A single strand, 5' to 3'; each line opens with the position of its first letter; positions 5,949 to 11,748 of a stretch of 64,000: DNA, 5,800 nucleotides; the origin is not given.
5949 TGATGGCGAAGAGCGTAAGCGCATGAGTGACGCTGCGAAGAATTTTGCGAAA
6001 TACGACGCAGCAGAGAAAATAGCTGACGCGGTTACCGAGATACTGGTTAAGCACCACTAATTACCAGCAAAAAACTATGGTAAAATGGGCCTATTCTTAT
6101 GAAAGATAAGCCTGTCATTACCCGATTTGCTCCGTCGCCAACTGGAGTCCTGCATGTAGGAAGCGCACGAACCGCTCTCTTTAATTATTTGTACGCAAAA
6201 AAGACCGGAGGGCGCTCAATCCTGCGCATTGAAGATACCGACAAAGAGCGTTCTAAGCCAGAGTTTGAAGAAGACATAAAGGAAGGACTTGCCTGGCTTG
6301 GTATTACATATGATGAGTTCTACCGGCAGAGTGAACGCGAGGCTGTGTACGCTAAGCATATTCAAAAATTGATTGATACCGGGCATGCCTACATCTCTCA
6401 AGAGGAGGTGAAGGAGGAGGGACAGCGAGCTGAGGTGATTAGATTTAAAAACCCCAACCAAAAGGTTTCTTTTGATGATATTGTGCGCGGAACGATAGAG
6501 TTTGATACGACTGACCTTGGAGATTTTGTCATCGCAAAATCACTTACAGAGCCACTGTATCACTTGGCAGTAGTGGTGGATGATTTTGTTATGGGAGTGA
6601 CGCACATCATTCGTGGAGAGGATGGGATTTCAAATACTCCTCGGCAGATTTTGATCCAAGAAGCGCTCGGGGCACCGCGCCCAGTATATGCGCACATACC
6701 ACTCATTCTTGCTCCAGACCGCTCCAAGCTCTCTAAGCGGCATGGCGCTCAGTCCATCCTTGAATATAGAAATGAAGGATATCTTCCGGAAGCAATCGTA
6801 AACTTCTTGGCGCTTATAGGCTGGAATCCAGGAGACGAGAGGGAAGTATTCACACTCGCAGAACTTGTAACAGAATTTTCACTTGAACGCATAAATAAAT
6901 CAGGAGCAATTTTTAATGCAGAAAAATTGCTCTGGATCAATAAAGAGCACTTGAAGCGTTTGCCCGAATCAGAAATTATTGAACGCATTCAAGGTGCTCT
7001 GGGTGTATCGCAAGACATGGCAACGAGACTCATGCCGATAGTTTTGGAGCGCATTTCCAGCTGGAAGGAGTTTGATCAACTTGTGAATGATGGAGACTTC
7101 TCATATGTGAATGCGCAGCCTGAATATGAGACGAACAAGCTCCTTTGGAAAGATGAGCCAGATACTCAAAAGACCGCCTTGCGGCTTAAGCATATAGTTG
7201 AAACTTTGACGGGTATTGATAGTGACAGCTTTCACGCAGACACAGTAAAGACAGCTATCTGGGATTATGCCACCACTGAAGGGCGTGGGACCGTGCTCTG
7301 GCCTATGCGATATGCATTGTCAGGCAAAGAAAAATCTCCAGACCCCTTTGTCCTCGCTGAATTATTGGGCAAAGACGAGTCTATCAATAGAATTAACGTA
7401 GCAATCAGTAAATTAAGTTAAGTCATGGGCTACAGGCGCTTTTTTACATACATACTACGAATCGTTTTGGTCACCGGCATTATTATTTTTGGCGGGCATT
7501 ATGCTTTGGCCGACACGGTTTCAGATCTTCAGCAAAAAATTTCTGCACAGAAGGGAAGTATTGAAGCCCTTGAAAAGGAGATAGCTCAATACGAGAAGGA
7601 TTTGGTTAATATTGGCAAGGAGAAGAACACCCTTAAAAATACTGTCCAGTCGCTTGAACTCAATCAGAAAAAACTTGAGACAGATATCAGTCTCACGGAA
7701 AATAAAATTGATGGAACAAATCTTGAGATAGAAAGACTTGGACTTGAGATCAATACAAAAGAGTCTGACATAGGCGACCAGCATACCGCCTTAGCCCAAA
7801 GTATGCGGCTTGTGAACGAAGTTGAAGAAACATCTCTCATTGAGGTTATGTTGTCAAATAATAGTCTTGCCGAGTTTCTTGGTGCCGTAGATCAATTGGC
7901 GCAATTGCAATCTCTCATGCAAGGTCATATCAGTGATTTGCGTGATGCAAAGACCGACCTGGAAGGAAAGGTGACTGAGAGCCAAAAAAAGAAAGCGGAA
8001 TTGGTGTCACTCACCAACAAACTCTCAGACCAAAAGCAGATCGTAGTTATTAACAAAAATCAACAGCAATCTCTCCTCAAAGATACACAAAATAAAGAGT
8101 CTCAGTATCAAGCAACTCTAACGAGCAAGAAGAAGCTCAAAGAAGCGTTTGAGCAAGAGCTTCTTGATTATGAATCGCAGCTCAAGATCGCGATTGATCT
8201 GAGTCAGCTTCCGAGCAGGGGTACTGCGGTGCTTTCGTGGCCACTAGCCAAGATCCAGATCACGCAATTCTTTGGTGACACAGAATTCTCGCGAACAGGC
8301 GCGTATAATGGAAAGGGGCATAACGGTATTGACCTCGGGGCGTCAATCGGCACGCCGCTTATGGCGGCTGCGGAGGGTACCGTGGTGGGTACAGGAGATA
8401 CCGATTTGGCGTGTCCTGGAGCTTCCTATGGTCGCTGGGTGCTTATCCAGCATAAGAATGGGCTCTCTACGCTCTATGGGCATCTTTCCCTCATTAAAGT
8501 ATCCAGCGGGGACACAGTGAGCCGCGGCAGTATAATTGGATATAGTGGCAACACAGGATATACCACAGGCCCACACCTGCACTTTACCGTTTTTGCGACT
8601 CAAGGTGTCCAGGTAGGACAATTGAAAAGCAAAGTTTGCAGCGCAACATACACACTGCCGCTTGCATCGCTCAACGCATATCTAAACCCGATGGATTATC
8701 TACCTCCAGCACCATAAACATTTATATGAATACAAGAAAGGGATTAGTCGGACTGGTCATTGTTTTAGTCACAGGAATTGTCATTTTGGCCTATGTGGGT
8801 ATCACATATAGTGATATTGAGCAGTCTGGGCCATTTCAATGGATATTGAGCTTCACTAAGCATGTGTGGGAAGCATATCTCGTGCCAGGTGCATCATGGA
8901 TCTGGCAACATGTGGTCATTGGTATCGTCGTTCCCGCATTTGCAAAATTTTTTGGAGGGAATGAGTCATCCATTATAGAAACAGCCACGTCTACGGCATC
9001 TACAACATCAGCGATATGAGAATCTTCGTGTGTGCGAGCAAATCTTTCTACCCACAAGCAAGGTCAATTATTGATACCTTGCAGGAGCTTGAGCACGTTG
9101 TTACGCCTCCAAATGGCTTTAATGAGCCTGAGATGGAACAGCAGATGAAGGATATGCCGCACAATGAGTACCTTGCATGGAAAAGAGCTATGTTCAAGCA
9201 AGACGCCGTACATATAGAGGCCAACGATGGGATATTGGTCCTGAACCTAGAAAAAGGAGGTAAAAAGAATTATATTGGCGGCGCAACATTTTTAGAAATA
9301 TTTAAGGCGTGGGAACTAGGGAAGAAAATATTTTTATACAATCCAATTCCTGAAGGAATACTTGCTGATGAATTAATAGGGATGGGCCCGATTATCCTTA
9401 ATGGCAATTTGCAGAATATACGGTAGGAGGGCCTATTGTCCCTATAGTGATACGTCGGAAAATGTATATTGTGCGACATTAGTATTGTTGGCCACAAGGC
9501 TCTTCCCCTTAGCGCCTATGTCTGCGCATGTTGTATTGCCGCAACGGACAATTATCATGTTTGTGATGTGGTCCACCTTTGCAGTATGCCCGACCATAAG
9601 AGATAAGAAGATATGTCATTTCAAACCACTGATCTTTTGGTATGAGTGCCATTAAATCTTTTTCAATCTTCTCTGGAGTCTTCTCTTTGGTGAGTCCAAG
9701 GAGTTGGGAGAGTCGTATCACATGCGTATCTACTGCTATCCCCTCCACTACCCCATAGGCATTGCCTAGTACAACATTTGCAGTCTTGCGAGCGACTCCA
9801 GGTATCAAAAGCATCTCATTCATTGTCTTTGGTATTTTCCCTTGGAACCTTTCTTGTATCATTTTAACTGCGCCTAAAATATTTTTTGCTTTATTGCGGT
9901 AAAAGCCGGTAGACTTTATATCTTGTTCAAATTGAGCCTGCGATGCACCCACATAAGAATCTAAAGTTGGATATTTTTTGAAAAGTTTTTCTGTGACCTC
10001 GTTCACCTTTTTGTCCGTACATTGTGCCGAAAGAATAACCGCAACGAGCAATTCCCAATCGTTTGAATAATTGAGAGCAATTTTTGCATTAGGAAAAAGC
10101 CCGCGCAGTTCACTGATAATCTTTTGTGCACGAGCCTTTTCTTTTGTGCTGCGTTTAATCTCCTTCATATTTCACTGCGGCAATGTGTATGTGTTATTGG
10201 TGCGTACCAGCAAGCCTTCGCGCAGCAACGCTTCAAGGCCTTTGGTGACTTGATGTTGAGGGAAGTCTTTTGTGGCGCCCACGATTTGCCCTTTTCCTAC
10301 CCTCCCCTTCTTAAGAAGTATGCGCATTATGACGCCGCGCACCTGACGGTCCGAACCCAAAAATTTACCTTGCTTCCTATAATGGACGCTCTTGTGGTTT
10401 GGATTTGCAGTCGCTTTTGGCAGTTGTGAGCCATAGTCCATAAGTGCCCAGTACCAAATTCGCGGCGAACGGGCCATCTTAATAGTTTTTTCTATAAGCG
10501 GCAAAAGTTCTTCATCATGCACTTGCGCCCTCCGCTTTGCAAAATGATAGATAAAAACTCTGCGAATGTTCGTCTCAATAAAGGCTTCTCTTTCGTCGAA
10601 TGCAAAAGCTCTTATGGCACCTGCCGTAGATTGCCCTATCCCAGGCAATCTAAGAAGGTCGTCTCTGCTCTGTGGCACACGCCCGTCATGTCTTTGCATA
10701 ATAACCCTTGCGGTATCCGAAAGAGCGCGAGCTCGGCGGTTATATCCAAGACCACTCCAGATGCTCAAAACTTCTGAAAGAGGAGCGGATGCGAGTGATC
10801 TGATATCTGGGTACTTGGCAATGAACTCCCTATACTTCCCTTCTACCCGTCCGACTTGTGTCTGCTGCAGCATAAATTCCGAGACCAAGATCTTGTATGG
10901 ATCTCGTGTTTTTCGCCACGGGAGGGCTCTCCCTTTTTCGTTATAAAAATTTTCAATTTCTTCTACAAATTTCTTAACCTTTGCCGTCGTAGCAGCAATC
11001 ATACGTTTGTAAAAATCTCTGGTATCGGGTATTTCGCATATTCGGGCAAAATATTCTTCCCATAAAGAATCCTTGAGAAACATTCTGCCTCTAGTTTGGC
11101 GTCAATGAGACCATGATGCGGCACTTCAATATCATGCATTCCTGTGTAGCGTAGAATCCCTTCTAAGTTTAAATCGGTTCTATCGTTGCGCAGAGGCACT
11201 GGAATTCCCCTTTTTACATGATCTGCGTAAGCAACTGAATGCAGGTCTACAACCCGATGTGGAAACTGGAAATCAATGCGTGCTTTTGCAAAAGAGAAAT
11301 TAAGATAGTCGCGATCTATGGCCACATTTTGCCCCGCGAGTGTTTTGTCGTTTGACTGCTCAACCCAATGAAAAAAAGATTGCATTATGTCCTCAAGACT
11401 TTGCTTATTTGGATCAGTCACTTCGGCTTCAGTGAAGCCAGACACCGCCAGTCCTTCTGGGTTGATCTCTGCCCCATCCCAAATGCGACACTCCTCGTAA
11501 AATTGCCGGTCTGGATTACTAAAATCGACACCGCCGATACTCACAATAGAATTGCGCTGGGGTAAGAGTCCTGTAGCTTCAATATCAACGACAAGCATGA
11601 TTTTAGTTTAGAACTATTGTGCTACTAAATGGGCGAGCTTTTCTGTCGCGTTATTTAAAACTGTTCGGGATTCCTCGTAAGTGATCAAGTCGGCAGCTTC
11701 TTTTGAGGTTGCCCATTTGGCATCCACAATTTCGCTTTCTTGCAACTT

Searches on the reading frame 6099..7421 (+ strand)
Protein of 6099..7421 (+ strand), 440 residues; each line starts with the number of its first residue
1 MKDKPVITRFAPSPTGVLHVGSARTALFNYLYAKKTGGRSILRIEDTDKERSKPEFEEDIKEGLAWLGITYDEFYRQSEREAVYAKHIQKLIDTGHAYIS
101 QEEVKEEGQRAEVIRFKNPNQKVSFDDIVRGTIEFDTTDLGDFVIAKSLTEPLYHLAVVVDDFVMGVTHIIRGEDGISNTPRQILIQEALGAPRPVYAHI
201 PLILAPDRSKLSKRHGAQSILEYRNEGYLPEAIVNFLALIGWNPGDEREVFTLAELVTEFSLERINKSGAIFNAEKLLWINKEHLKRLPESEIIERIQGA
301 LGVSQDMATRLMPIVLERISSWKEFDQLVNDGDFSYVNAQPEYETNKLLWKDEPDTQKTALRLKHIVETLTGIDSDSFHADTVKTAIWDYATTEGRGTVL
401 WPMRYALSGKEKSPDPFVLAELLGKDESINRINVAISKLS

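Call 20: search_protein_families(library=pfam, proteins=[window:6099-7421:+])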
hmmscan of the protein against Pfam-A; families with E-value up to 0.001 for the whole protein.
window:6099-7421:+ (440 aa): 2 families
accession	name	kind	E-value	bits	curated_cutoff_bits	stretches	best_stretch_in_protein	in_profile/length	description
PF00749.27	tRNA-synt_1c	-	1.1e-88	297.6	23.4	2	102-279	132-314/314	tRNA synthetases class I (E and Q), catalytic domain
PF19269.4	Anticodon_2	-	2.5e-16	60.8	23.6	1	304-436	12-141/141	Anticodon binding domain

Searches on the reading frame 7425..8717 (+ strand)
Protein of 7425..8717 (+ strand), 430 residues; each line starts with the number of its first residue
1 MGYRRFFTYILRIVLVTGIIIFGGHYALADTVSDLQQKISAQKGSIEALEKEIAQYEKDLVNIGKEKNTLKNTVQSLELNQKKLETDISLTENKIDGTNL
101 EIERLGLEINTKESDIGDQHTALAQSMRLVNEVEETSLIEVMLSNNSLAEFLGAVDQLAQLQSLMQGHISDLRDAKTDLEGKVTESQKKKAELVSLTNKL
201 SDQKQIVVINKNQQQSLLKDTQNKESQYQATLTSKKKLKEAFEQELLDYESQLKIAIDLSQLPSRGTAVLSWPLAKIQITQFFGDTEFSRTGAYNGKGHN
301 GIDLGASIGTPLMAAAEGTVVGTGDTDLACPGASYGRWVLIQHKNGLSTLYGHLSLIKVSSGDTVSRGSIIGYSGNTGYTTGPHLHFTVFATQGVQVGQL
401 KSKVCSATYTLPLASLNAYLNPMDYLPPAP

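Call 20: search_protein_families(library=pfam, proteins=[window:7425-8717:+])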
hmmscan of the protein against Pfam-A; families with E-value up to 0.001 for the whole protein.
window:7425-8717:+ (430 aa): 1 family
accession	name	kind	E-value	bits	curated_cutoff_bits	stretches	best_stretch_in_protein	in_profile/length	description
PF01551.29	Peptidase_M23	-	1.8e-28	99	28.7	1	298-391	2-89/96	Peptidase family M23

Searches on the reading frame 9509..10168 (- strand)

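Call 20: search_protein_families(library=pfam, proteins=[window:9509-10168:-])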
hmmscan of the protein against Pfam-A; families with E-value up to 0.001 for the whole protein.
window:9509-10168:- (219 aa): 2 families
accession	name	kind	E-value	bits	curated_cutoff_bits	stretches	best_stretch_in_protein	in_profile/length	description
PF00730.31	HhH-GPD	-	4.2e-25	88.6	26.2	1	42-178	1-108/108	HhH-GPD superfamily base excision DNA repair protein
PF00633.29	HHH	-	7.8e-05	22.8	24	1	107-134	1-28/30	Helix-hairpin-helix motif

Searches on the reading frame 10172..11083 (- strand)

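Call 21: search_protein_families(library=pfam, proteins=[window:10172-11083:-])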
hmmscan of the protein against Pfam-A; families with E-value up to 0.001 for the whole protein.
window:10172-11083:- (303 aa): 2 families
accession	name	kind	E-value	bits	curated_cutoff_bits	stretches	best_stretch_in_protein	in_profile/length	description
PF00730.31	HhH-GPD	-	2.2e-13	50.9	26.2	1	67-185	1-91/108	HhH-GPD superfamily base excision DNA repair protein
PF00633.29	HHH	-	5.2e-08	32.8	24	1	131-160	1-30/30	Helix-hairpin-helix motif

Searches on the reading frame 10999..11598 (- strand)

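Call 21: search_protein_families(library=pfam, proteins=[window:10999-11598:-])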
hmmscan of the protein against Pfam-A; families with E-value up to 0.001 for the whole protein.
window:10999-11598:- (199 aa): 2 families
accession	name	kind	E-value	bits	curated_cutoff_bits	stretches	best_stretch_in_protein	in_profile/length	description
PF16473.11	Rv2179c-like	-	2.4e-07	31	27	1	2-177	3-176/177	3'-5' exoribonuclease Rv2179c-like domain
PF00929.31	RNase_T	-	6.6e-06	27.2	24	1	2-169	1-159/164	Exonuclease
